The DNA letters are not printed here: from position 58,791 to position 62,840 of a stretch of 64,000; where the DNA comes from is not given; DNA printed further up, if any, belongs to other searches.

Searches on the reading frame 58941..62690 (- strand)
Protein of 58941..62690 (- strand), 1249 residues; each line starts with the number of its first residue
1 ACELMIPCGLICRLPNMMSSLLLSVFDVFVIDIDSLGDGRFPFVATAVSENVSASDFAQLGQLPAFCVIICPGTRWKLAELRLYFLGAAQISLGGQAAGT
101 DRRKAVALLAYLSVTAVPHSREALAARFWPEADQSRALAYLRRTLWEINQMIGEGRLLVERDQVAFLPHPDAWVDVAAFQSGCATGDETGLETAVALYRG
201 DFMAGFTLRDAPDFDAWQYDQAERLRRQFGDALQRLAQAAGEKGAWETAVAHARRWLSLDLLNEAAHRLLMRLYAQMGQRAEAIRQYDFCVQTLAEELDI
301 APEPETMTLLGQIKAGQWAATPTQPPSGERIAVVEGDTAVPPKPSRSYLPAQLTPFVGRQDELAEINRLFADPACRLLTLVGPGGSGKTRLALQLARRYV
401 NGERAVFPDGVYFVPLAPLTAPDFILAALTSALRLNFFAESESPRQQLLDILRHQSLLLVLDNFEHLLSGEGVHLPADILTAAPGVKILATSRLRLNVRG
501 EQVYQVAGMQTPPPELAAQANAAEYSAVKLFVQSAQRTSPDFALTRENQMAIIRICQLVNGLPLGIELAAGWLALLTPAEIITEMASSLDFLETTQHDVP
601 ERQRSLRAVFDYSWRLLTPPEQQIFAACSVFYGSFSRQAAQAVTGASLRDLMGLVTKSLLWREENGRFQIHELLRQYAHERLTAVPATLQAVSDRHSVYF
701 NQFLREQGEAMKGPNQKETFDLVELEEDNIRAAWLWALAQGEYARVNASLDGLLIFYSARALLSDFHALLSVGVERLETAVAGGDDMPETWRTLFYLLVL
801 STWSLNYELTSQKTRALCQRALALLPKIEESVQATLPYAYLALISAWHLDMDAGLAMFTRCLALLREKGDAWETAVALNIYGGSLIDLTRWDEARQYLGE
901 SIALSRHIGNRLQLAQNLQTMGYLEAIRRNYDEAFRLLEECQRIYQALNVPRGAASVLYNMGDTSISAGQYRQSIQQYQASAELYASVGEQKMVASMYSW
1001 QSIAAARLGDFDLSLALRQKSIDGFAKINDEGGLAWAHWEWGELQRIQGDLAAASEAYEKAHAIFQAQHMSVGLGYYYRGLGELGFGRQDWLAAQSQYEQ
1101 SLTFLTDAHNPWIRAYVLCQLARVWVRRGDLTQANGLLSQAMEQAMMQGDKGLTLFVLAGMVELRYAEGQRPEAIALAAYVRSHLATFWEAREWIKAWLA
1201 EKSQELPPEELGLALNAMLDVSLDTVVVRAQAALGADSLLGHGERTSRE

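Call 20: search_protein_families(library=pfam, proteins=[window:58941-62690:-], max_evalue=0.0001)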
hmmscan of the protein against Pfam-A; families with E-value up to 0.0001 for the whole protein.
window:58941-62690:- (1249 aa): 7 families
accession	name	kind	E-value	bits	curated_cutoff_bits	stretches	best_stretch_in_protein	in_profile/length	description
PF03704.23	BTAD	-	8.9e-22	78.5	22.1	1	191-313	29-145/146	Bacterial transcriptional activator domain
PF13424.12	TPR_12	-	4.8e-19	68.8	30.1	3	994-1066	2-76/77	Tetratricopeptide repeat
PF13401.12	AAA_22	-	3.9e-10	40.6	27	1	375-471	5-99/130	AAA domain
PF13191.12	AAA_16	-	4.5e-08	34.2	32.6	1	355-465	1-142/167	AAA ATPase domain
PF17874.7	TPR_MalT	-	2.7e-06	27.3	45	1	1037-1177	42-183/336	MalT-like TPR region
PF07719.23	TPR_2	-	1.5e-05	25.1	27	0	1036-1064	2-30/34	Tetratricopeptide repeat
PF14938.12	SNAP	-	2.5e-05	24.3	25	0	928-998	87-158/282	Soluble NSF attachment protein, SNAP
